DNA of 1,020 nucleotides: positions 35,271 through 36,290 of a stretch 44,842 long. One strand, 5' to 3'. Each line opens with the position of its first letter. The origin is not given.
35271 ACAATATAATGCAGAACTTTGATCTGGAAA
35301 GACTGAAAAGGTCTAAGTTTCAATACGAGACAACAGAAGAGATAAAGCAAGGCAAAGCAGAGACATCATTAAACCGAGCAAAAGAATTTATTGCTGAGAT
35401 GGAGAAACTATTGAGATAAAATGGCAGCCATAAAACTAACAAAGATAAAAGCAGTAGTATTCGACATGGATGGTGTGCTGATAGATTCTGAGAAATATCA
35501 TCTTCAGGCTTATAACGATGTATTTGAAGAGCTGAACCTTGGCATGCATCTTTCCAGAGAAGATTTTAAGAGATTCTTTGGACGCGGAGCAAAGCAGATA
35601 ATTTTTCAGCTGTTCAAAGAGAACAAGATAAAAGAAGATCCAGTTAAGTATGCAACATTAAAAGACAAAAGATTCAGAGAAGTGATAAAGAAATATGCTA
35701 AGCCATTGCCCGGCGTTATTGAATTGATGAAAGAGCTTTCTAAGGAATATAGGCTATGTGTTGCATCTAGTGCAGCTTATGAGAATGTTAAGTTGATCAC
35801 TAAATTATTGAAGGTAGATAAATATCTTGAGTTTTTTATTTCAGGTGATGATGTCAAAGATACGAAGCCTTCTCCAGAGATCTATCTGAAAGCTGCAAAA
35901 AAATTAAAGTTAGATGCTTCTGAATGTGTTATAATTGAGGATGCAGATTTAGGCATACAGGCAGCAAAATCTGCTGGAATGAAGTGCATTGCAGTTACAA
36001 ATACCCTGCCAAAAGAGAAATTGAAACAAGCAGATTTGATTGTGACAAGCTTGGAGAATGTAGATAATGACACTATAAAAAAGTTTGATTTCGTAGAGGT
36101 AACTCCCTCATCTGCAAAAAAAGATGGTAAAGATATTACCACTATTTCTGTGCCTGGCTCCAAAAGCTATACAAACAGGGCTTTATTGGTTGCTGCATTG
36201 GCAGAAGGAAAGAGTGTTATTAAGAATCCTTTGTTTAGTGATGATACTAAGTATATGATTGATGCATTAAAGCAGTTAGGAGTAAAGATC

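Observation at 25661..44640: Complete bacterial-style chorismate pathway packed on one strand of an archaeal chromosome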

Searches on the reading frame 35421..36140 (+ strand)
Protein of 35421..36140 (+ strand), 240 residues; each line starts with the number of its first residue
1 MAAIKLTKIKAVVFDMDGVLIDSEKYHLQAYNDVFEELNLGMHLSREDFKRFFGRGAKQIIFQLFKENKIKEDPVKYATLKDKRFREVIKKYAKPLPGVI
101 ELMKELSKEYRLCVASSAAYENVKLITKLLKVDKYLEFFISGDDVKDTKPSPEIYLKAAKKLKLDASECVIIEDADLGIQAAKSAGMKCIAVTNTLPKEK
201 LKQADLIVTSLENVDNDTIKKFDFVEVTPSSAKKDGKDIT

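Call 42: search_solved_structures(query=window:35421-36140:+, max_evalue=0.00001, show_alignments=2)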
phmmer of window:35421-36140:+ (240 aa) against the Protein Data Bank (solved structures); distinct sequences matched with E-value up to 0.00001: 57.
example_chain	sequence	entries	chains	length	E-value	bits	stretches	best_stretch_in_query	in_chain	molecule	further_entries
3kbb_A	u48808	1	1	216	1e-22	84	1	10-196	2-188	Phosphorylated carbohydrates phosphatase TM_1254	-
6w04_A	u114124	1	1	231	2e-22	83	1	10-204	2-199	HAD hydrolase, family IA, variant 3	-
4uar_A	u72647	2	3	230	3.2e-21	79.1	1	9-206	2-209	Protein CbbY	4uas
3qub_A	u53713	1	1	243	3.4e-21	79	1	7-212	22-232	INORGANIC PYROPHOSPHATASE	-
3qu2_A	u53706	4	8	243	4.6e-21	78.6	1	7-212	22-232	INORGANIC PYROPHOSPHATASE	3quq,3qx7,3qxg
3quc_A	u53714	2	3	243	4.6e-21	78.6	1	7-212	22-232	INORGANIC PYROPHOSPHATASE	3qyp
3r9k_A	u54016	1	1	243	4.7e-21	78.6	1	7-212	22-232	Putative beta-phosphoglucomutase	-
4uat_A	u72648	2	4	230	1.6e-20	76.8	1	9-206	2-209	Protein CbbY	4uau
3qu5_A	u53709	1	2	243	2.3e-20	76.3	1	7-212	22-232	INORGANIC PYROPHOSPHATASE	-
3qu7_A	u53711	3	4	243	2.3e-20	76.3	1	7-212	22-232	INORGANIC PYROPHOSPHATASE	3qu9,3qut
3qu4_A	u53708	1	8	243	6.1e-20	74.9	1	7-212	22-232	INORGANIC PYROPHOSPHATASE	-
4uav_A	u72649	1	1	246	1.7e-19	73.4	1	10-208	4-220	Haloacid dehalogenase-like hydrolase domain-containing protein At3g48420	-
3nas_A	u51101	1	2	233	3.8e-19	72.3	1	9-210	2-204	beta-phosphoglucomutase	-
4gib_A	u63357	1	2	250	7e-19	71.5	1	8-216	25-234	Beta-phosphoglucomutase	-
3e58_A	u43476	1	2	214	1.2e-18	70.7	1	9-193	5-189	putative Beta-phosphoglucomutase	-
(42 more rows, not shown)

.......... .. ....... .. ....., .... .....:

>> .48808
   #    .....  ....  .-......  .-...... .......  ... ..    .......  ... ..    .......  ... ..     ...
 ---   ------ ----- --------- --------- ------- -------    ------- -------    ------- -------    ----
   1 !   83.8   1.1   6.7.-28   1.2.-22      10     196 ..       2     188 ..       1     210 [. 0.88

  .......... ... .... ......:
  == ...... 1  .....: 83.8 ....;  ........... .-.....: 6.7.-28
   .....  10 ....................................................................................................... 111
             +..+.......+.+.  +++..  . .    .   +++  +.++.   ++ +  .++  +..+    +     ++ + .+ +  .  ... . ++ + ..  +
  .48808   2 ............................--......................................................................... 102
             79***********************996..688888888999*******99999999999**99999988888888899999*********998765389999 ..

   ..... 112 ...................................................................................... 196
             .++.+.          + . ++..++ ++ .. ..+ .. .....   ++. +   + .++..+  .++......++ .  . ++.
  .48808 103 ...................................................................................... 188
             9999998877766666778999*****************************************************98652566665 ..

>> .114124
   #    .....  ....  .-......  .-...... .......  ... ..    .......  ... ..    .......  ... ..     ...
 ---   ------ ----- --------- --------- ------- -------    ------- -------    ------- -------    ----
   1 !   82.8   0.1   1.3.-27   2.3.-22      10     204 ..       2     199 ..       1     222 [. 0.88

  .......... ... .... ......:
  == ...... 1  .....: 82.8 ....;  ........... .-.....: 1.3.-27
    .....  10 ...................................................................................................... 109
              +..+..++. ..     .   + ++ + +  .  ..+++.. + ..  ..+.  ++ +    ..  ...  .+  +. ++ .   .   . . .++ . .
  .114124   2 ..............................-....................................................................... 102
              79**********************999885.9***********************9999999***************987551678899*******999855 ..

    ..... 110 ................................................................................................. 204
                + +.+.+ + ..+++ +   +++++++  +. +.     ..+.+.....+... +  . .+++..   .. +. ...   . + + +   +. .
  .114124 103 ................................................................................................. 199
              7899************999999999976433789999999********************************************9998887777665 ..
